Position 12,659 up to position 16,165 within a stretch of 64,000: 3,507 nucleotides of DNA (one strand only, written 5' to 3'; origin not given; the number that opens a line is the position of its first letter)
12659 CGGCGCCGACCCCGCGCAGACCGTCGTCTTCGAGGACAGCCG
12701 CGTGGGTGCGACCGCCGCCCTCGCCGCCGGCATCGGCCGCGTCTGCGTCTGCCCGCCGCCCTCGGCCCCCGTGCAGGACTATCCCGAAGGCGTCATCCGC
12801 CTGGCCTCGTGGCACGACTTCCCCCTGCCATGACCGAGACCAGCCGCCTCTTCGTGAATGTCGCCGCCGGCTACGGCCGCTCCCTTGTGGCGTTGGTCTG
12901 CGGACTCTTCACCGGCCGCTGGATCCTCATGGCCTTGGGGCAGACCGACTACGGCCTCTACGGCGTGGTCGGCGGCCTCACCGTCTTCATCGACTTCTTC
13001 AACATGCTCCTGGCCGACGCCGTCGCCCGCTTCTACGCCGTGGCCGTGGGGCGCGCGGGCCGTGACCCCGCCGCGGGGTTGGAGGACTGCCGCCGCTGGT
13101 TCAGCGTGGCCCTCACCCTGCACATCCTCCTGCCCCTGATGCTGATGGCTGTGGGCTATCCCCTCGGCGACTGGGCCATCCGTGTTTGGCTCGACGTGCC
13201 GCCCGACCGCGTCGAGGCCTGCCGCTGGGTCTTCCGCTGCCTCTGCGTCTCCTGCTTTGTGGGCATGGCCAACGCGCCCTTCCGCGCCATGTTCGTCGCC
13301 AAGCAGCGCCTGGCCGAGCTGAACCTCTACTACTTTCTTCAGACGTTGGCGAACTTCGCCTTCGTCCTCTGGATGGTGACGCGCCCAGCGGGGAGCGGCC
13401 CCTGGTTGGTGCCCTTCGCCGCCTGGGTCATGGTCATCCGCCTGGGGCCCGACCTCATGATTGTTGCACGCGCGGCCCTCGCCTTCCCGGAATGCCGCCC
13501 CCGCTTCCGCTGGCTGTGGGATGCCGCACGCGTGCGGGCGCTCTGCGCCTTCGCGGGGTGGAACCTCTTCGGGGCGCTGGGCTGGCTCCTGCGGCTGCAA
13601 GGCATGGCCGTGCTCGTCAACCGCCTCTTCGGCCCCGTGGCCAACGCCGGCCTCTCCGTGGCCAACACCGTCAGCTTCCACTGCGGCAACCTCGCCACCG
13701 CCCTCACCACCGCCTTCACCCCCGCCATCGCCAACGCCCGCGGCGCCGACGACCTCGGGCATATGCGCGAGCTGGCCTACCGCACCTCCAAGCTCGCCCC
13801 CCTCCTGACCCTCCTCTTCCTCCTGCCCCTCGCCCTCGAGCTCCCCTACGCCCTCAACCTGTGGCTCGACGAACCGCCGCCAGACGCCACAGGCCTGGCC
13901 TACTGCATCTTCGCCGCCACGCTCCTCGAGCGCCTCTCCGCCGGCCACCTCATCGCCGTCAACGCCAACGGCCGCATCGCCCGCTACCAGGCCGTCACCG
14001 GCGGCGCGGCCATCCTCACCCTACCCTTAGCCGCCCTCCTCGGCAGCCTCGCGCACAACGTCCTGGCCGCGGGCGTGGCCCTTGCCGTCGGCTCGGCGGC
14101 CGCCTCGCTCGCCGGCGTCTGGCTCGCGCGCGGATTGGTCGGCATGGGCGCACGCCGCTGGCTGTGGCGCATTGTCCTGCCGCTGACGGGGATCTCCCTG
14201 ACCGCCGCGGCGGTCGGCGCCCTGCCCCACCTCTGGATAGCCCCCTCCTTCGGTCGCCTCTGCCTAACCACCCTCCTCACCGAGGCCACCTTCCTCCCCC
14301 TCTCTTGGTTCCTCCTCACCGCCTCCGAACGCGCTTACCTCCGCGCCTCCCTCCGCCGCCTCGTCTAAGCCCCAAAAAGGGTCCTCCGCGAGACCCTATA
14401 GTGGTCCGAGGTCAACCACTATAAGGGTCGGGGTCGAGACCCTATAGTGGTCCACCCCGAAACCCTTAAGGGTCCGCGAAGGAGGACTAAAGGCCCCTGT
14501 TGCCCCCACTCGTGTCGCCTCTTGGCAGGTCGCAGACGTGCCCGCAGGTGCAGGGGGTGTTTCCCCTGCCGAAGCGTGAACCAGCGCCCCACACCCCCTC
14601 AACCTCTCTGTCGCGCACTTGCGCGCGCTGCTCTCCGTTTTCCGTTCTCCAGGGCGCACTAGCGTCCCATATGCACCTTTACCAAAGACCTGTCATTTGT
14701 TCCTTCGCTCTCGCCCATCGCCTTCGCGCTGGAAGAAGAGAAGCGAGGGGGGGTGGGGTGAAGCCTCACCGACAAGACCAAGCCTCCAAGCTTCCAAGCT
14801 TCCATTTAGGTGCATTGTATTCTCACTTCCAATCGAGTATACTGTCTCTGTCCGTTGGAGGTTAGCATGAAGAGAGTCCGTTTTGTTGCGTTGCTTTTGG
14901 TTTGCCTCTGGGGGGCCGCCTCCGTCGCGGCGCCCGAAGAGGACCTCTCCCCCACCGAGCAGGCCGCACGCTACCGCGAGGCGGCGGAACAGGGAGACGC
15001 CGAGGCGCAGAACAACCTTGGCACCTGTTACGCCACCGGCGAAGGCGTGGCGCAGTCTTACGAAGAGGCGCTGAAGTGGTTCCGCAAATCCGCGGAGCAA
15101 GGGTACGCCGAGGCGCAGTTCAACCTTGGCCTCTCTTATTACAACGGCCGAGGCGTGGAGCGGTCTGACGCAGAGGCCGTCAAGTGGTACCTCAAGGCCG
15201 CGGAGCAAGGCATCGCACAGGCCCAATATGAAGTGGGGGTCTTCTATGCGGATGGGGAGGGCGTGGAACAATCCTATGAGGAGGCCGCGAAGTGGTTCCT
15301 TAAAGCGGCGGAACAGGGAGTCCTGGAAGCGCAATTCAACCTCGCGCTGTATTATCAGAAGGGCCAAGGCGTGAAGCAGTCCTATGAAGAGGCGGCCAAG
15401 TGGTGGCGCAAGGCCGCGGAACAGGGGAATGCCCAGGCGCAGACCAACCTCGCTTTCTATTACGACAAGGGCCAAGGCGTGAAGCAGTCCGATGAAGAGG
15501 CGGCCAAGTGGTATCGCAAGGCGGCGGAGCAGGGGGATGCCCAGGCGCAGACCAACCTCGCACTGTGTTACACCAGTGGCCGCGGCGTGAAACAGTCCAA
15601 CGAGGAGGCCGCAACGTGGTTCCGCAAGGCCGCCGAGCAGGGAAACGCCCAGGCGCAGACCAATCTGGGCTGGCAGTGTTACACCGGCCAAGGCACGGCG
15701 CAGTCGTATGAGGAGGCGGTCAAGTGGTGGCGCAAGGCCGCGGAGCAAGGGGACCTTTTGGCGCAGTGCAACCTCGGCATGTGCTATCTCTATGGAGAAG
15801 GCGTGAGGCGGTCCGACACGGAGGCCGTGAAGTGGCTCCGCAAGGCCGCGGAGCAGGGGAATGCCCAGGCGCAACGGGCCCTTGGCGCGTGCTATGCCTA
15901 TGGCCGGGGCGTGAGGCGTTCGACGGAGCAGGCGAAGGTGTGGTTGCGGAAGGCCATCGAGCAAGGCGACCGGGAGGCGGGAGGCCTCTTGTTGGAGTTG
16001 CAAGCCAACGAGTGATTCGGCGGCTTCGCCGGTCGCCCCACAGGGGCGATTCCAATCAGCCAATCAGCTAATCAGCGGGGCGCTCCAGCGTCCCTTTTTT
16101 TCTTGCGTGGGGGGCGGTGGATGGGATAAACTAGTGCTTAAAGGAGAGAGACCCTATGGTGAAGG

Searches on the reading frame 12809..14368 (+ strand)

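Call 26: search_protein_families(library=pfam, proteins=[window:12809-14368:+])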
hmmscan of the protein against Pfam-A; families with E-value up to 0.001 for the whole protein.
window:12809-14368:+ (519 aa): 2 families
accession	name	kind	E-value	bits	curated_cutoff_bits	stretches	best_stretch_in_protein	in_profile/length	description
PF01554.23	MatE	-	3.1e-05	24.2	24.9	1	266-340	16-89/161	MatE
PF13440.11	Polysacc_synt_3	-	0.00036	20.3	23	0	221-334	153-265/293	Polysaccharide biosynthesis protein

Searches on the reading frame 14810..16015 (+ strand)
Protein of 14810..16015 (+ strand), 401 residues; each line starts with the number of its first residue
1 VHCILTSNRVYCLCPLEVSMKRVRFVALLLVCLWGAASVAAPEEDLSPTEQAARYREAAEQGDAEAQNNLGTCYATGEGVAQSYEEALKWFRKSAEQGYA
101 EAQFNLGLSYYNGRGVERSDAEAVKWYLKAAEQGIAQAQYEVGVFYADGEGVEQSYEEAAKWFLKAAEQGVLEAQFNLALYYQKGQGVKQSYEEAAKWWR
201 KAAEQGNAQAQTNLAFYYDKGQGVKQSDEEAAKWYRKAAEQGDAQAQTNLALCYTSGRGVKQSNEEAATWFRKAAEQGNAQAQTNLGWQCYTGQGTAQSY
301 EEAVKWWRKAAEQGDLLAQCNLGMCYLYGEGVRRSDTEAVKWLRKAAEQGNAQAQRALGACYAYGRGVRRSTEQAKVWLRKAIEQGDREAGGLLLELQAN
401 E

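Call 26: search_protein_families(library=pfam, proteins=[window:14810-16015:+])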
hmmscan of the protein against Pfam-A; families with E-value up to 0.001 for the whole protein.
window:14810-16015:+ (401 aa): 2 families
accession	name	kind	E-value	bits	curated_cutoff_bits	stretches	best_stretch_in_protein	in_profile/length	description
PF08238.18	Sel1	-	1.5e-99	323.3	30.7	9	318-351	3-36/36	Sel1 repeat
PF20023.5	WSLR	-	5.2e-05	23.9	27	0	244-267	2-26/39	Wolframin Sel1-like repeat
